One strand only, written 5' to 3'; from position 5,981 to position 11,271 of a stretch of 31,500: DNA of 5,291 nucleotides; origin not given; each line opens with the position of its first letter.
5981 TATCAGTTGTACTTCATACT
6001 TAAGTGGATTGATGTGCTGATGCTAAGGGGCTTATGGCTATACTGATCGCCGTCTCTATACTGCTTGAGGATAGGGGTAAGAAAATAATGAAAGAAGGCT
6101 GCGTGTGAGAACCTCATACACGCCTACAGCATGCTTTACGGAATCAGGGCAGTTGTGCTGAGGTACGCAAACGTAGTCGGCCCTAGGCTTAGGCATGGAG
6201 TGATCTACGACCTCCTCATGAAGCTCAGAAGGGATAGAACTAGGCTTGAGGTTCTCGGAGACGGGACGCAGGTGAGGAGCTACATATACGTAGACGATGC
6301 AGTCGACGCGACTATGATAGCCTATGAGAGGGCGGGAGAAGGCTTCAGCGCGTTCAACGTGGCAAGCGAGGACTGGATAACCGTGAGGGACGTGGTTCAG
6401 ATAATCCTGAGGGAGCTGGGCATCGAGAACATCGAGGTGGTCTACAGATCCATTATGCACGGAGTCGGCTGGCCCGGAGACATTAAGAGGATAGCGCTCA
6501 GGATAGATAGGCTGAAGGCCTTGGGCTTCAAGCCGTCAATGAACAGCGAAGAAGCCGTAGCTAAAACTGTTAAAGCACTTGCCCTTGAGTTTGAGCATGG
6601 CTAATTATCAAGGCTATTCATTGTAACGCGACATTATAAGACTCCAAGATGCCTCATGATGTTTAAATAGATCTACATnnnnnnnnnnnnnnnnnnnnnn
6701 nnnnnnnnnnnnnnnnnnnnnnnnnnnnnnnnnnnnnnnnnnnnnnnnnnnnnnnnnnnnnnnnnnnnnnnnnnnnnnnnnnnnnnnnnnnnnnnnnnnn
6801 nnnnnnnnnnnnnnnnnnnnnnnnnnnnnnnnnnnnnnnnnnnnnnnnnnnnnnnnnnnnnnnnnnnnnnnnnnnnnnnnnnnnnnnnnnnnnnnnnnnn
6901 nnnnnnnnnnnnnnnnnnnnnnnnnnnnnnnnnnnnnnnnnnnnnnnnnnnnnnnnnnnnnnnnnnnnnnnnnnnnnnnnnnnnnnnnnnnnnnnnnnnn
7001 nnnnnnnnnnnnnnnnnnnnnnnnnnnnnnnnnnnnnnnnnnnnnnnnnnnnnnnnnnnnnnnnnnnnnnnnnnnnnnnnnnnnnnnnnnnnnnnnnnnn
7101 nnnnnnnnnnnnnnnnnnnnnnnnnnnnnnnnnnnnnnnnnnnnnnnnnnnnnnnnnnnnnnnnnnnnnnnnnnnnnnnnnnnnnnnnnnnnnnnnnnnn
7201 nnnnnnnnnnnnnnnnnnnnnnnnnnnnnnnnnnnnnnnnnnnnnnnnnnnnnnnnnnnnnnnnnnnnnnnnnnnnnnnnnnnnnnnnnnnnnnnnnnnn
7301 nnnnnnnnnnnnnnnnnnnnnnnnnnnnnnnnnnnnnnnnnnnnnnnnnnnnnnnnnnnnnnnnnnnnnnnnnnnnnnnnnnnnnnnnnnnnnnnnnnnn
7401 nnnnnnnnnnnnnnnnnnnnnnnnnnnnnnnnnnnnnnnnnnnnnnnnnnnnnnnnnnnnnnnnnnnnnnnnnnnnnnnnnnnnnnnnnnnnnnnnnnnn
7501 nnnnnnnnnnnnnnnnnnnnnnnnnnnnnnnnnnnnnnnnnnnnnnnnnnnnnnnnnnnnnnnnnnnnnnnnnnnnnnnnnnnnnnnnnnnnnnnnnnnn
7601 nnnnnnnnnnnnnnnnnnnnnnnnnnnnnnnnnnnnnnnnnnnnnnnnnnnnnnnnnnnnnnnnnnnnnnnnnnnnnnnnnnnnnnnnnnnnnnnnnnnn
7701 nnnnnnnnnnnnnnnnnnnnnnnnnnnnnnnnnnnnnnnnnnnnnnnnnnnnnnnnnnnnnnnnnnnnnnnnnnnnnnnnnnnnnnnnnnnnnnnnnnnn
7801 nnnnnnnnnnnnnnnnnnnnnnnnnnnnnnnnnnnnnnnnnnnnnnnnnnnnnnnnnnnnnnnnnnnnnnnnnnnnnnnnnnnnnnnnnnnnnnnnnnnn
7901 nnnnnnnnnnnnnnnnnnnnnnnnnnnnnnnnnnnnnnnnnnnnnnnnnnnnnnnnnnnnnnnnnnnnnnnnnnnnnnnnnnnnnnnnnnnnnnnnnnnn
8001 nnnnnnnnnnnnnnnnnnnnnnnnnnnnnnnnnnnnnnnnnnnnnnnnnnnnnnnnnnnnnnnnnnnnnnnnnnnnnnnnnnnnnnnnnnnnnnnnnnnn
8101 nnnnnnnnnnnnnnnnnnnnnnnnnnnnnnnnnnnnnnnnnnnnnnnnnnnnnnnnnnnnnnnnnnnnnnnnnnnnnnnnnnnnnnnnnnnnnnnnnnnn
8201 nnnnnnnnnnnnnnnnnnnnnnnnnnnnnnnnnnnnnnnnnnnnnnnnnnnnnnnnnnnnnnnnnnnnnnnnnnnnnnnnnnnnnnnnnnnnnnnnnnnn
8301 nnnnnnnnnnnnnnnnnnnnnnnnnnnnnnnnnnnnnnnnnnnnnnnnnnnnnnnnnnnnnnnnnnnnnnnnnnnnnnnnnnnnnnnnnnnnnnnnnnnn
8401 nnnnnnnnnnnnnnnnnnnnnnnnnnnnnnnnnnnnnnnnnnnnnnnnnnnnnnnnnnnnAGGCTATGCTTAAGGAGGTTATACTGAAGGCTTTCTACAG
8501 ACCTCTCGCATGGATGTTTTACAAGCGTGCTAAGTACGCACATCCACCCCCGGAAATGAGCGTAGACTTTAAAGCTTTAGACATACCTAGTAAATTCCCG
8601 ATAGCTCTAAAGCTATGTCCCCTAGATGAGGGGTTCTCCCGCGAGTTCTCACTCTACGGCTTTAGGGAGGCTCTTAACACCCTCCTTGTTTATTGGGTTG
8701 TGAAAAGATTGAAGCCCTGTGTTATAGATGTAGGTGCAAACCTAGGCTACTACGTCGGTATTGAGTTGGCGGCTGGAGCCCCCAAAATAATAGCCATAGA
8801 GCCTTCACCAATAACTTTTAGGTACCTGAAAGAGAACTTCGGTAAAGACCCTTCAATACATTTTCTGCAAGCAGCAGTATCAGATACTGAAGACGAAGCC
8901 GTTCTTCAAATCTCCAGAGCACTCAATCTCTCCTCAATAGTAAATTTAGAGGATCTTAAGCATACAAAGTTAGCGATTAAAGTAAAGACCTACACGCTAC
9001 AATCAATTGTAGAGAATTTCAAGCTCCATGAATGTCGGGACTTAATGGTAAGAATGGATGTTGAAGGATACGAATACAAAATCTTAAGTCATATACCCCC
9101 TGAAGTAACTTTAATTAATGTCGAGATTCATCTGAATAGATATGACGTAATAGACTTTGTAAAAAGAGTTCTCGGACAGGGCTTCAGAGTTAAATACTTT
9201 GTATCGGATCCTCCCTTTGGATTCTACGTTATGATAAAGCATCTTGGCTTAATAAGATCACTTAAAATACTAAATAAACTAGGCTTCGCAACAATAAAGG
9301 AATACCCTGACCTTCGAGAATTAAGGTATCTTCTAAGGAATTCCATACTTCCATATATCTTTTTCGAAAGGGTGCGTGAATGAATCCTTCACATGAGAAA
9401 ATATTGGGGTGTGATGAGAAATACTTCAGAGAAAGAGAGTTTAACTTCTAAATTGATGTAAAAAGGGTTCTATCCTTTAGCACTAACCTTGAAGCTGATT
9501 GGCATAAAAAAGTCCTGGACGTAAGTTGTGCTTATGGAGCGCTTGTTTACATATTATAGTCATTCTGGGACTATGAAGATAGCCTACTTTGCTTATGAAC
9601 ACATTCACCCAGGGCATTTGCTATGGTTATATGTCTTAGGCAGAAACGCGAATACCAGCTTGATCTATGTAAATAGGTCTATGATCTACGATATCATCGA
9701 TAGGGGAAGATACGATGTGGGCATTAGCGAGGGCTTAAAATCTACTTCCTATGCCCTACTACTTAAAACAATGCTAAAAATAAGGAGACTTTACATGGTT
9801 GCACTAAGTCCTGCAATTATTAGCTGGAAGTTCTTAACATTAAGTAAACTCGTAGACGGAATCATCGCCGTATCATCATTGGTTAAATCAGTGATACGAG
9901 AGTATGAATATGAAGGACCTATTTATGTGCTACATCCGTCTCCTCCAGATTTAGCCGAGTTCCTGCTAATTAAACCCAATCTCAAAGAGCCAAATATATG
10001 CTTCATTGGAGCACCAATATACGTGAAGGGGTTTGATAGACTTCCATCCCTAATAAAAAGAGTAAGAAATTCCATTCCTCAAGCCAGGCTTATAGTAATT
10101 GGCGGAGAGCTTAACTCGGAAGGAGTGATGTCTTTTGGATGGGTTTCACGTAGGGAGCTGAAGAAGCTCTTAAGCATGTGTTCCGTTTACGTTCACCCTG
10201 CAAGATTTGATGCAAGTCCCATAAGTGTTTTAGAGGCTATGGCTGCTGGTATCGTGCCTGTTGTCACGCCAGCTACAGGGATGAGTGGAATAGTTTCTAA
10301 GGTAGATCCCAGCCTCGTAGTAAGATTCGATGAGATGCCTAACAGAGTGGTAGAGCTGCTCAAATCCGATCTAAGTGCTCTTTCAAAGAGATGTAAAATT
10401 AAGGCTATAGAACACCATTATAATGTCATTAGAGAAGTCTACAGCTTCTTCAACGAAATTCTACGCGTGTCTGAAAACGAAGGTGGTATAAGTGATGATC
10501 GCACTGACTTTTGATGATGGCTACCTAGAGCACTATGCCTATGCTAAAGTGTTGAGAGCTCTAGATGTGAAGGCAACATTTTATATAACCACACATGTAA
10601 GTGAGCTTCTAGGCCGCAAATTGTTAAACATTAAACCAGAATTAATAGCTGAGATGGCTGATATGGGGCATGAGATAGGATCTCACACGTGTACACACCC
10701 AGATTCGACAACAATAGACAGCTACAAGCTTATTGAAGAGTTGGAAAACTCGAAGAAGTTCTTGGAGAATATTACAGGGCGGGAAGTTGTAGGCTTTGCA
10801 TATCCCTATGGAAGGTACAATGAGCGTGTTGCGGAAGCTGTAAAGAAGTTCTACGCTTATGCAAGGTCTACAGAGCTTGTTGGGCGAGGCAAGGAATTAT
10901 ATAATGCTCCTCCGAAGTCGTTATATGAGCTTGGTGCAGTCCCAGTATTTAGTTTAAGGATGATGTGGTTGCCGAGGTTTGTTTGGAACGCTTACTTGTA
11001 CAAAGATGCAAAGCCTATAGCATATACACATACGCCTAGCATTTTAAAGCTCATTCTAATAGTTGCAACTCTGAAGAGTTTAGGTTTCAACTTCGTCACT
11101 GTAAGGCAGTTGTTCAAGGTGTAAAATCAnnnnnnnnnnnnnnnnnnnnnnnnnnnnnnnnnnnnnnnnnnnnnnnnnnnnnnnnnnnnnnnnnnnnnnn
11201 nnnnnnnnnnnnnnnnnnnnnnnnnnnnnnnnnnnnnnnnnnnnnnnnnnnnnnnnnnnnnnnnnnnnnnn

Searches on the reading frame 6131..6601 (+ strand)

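Call 7: search_protein_families(library=pfam, proteins=[window:6131-6601:+], max_evalue=0.001)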
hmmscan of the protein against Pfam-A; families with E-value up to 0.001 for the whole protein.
window:6131-6601:+ (157 aa): 2 families
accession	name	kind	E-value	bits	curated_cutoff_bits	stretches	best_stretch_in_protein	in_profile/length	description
PF01370.27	Epimerase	-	3e-14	53.5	20.9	1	3-78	160-240/240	NAD dependent epimerase/dehydratase family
PF16363.11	GDP_Man_Dehyd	-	2.8e-07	30.7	27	1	3-145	171-331/332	GDP-mannose 4,6 dehydratase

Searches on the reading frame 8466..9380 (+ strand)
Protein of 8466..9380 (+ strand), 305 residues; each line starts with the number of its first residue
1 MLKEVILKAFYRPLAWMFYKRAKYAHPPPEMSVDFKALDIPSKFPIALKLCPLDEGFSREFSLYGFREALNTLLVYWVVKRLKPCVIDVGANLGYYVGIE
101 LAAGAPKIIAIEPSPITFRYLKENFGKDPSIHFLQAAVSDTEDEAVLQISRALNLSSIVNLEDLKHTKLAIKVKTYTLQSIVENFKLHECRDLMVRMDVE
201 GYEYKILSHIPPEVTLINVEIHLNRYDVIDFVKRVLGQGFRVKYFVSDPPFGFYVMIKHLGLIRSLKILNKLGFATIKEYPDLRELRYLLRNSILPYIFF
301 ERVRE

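Call 6: search_protein_families(library=pfam, proteins=[window:8466-9380:+], max_evalue=0.001)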
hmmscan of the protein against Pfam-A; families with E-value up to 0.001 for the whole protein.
window:8466-9380:+ (305 aa): 3 families
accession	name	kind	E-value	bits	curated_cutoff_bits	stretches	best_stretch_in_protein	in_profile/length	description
PF05050.19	Methyltransf_21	-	7e-11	43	22.7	1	88-226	1-153/173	Methyltransferase FkbM domain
PF05575.17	V_cholerae_RfbT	-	2.8e-06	27.3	27.9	1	75-210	70-210/286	Vibrio cholerae RfbT protein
PF02475.24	TRM5-TYW2_MTfase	-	0.00035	21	28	0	85-140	39-95/164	TRM5/TYW2 methyltransferase domain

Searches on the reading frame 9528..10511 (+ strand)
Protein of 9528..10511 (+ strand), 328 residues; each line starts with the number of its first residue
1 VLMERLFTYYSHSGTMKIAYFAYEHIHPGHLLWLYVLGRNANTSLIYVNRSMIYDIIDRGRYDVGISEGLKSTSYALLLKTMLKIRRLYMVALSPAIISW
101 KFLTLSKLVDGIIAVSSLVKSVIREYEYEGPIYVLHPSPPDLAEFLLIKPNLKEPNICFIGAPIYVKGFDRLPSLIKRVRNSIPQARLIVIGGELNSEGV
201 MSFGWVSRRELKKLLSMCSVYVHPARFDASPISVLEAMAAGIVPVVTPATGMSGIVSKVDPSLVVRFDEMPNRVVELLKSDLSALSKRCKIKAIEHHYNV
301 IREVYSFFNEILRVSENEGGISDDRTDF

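Call 6: search_protein_families(library=pfam, proteins=[window:9528-10511:+], max_evalue=0.001)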
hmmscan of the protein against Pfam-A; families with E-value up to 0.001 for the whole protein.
window:9528-10511:+ (328 aa): 2 families
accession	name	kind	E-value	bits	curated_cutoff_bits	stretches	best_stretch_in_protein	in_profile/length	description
PF00534.26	Glycos_transf_1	-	1.1e-16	61.2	26.4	1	151-267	12-142/172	Glycosyl transferases group 1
PF13692.12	Glyco_trans_1_4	-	1.9e-14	54.6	27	1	155-278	2-140/142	Glycosyl transferases group 1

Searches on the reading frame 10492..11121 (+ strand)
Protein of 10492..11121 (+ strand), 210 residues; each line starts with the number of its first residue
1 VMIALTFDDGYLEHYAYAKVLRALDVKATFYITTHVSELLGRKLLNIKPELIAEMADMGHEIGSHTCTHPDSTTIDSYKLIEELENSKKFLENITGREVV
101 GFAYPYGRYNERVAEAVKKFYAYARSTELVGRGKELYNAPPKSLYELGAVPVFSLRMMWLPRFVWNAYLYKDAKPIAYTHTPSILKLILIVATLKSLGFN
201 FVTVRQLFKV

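Call 6: search_protein_families(library=pfam, proteins=[window:10492-11121:+], max_evalue=0.001)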
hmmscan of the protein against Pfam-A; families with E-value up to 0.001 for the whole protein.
window:10492-11121:+ (210 aa): 1 family
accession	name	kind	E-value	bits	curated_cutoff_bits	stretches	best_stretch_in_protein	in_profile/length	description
PF01522.26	Polysacc_deac_1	-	6.3e-29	100.9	23.1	1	2-120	8-119/124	Polysaccharide deacetylase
